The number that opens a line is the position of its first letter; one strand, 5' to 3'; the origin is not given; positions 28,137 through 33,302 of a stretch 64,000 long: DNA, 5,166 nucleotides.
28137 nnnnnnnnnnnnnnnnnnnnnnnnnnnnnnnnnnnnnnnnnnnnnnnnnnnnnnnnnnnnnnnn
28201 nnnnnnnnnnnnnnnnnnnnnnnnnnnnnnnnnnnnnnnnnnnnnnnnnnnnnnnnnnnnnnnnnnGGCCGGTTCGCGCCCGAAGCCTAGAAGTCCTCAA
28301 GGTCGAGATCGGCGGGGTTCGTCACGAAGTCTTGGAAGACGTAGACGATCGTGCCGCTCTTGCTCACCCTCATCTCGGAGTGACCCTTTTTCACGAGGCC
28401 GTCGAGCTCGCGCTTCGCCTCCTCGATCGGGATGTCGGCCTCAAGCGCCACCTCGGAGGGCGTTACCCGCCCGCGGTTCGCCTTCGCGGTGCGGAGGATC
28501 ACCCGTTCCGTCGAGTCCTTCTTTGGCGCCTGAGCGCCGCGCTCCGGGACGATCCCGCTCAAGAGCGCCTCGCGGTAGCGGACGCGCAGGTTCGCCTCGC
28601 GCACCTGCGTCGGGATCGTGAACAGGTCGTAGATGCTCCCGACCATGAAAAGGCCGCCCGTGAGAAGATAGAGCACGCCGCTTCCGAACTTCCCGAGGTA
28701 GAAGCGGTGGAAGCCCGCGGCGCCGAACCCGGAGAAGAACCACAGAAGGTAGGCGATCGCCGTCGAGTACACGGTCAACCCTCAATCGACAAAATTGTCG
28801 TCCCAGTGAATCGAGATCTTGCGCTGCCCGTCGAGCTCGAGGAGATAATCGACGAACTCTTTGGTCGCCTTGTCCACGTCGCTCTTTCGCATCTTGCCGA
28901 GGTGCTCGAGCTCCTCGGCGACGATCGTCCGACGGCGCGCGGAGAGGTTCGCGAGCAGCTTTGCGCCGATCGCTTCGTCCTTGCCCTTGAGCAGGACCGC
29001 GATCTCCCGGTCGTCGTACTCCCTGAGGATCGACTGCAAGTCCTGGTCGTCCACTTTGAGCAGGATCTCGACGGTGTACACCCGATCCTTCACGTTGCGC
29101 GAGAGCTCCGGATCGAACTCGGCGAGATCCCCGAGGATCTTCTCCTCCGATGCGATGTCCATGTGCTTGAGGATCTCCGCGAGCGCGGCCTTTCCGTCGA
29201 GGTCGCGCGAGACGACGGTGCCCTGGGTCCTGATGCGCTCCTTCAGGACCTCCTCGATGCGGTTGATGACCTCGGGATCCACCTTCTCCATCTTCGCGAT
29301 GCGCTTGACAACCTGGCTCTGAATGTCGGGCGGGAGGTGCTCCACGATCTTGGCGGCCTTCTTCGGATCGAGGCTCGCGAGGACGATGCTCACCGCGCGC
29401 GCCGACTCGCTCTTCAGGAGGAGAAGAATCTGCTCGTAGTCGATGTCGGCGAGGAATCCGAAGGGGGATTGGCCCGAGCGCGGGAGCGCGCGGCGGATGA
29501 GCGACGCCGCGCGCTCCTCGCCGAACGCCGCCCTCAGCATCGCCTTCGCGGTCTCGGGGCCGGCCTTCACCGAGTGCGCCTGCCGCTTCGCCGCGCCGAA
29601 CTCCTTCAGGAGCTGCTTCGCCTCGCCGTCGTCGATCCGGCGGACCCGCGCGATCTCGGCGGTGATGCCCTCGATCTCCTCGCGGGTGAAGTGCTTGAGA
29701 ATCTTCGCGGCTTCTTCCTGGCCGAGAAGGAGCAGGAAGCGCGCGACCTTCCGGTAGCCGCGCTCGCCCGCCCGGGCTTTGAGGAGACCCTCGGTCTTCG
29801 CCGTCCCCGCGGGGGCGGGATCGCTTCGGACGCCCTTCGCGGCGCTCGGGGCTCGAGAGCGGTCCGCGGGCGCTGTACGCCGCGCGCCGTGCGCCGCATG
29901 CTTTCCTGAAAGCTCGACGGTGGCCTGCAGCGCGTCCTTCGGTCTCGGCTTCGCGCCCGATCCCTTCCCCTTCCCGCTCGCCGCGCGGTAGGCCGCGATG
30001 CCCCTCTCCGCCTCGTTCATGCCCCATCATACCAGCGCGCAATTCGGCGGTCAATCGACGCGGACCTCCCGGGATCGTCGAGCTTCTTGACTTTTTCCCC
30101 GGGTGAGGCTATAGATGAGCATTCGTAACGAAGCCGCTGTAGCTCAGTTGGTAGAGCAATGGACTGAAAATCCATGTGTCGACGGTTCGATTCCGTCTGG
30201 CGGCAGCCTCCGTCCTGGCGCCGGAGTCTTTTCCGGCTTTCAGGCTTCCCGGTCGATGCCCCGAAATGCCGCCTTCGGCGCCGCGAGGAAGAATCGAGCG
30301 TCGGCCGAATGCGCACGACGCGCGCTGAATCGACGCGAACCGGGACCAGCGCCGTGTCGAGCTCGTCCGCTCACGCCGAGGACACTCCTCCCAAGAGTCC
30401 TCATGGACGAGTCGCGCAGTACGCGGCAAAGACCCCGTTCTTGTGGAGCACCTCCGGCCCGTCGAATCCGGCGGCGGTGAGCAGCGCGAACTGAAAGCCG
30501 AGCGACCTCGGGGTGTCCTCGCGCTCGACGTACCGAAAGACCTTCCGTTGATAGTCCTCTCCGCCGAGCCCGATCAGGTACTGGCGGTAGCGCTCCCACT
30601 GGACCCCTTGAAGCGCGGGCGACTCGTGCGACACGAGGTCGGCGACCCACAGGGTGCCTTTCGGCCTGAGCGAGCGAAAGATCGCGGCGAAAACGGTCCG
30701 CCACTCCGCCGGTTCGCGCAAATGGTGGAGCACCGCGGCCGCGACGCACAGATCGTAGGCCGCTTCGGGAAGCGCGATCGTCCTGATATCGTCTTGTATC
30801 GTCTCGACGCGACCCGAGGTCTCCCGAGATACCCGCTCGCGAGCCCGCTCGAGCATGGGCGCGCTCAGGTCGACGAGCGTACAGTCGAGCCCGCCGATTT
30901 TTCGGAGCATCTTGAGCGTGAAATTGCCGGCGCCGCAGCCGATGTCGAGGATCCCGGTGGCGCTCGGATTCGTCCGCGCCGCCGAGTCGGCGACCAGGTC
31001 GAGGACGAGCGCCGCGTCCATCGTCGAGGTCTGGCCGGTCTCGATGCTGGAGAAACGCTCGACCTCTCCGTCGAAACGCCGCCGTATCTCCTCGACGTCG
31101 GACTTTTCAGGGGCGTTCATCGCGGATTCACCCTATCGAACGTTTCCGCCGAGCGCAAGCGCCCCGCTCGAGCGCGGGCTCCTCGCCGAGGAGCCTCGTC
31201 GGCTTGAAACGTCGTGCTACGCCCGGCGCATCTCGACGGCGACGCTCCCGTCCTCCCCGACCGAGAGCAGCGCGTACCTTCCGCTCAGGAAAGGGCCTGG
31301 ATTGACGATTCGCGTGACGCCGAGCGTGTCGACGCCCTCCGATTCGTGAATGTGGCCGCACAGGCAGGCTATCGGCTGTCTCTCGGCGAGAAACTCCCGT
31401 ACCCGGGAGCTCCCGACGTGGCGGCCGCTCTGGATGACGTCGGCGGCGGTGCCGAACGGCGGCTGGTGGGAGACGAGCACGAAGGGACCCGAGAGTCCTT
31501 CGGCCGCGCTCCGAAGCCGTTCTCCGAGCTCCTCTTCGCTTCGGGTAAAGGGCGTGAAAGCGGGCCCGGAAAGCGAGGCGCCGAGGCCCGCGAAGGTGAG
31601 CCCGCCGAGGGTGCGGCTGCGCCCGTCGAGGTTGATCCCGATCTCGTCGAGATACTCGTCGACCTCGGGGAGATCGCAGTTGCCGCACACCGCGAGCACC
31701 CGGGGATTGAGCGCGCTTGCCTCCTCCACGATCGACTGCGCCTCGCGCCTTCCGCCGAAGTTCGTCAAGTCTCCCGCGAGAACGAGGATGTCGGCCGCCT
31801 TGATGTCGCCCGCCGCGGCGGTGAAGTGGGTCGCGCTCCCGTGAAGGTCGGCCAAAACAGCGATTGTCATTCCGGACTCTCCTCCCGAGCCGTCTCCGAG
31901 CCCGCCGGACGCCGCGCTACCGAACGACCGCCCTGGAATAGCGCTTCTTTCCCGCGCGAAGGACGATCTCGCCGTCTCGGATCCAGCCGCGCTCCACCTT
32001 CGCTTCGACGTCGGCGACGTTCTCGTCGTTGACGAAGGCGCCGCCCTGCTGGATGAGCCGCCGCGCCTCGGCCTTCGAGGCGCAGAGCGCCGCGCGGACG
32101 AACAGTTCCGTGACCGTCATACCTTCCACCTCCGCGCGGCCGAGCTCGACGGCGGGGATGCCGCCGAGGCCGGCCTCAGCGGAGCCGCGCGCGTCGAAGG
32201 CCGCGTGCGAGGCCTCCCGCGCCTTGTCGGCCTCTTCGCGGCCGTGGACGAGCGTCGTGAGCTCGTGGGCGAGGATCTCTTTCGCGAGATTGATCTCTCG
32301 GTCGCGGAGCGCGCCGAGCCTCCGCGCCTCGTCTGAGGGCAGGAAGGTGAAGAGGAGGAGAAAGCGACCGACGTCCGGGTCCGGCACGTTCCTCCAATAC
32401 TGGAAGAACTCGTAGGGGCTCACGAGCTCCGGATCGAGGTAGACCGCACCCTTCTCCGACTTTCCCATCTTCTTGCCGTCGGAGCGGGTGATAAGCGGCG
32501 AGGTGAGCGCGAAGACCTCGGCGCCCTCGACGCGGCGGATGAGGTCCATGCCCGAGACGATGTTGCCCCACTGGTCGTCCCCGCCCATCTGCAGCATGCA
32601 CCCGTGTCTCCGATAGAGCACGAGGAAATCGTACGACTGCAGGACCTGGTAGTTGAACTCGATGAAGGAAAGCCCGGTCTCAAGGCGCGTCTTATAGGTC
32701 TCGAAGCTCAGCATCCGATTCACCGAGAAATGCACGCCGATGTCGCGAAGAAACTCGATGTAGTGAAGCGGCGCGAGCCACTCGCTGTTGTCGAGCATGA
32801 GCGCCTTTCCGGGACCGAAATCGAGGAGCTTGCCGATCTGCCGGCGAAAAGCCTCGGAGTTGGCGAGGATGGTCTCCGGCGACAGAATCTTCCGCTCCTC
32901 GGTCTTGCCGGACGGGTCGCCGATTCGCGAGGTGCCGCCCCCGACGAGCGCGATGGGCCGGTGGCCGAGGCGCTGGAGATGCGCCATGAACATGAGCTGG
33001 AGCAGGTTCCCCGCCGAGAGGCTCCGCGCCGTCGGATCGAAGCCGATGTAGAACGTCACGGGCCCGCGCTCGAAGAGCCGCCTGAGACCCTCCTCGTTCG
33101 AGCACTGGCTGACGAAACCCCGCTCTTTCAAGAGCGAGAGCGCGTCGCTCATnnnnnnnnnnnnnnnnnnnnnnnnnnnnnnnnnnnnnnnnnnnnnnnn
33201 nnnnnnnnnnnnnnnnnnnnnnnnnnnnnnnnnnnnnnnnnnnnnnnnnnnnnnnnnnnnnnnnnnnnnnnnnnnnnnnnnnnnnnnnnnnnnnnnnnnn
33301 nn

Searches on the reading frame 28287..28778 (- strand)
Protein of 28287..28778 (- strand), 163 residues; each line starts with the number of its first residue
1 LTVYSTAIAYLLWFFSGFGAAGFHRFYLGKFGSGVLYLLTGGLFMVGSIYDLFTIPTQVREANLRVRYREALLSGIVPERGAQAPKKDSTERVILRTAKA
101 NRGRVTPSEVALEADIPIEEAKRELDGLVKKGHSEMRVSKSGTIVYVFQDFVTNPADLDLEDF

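Call 13: search_protein_families(library=pfam, proteins=[window:28287-28778:-], max_evalue=0.001)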
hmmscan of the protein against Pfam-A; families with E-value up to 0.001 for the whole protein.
window:28287-28778:- (163 aa): 1 family
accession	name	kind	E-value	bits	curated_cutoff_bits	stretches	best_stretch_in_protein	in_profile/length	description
PF05154.21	TM2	-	3.3e-15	56.5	27.9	1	4-53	3-51/51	TM2 domain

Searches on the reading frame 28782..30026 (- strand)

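Call 13: search_protein_families(library=pfam, proteins=[window:28782-30026:-], max_evalue=0.001)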
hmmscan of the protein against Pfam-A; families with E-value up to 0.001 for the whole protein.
window:28782-30026:- (414 aa): 4 families
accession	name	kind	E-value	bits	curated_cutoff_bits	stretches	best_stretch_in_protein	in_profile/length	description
PF14842.11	FliG_N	-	3.8e-37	127.5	25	2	90-189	4-104/104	FliG N-terminal domain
PF14841.11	FliG_M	-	7.6e-27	93.8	25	1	198-269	2-73/76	FliG middle domain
PF01706.21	FliG_C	-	2.1e-26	92.7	23.3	1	301-406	3-108/108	FliG C-terminal domain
PF03448.22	MgtE_N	-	3.5e-06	27.9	25.9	0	197-245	39-87/102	MgtE intracellular N domain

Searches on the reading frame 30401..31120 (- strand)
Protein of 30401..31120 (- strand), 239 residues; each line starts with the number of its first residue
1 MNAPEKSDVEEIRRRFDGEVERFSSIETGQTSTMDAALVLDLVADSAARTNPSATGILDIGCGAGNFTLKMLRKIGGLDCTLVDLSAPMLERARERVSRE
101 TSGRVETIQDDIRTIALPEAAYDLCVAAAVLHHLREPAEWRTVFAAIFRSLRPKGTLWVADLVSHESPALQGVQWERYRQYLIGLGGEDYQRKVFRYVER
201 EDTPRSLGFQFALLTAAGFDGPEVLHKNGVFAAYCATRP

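Call 79: search_protein_families(library=pfam, proteins=[window:30401-31120:-], max_evalue=0.00001)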
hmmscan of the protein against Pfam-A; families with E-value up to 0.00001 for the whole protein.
window:30401-31120:- (239 aa): 9 families
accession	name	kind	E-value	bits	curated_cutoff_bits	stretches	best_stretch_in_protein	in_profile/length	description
PF13649.12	Methyltransf_25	-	9.8e-23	81.1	27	1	57-155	1-97/97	Methyltransferase domain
PF08241.18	Methyltransf_11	-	4.4e-20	72.6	21.2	1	58-158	1-94/95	Methyltransferase domain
PF08242.18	Methyltransf_12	-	3.1e-18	66.8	30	1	58-157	1-98/98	Methyltransferase domain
PF13847.12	Methyltransf_31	-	2.9e-15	56.6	27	1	54-166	4-116/145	Methyltransferase domain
PF13489.12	Methyltransf_23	-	3.9e-12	46.6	27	1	41-166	11-124/164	Methyltransferase domain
PF01209.24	Ubie_methyltran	-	8.3e-12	45.4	20.1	1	54-187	48-178/233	ubiE/COQ5 methyltransferase family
PF05401.17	NodS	-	9.4e-10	39.1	24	1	49-157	39-142/201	Nodulation protein S (NodS)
PF05175.20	MTS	-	7.3e-08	32.7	23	1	54-159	32-138/170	Methyltransferase small domain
PF00891.24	Methyltransf_2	-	1.5e-07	31.4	22.3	1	55-169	64-174/210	O-methyltransferase domain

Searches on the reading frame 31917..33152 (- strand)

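Call 79: search_protein_families(library=pfam, proteins=[window:31917-33152:-], max_evalue=0.00001)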
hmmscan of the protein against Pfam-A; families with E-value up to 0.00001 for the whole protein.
window:31917-33152:- (411 aa): 2 families
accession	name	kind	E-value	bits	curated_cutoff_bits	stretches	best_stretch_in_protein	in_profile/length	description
PF00579.31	tRNA-synt_1b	-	1.7e-77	261.1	21.1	1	30-319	4-291/292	tRNA synthetases class I (W and Y)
PF22421.1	SYY_C-terminal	-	9.5e-11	41.9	27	1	328-406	5-81/83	Tyrosine--tRNA ligase SYY-like C-terminal domain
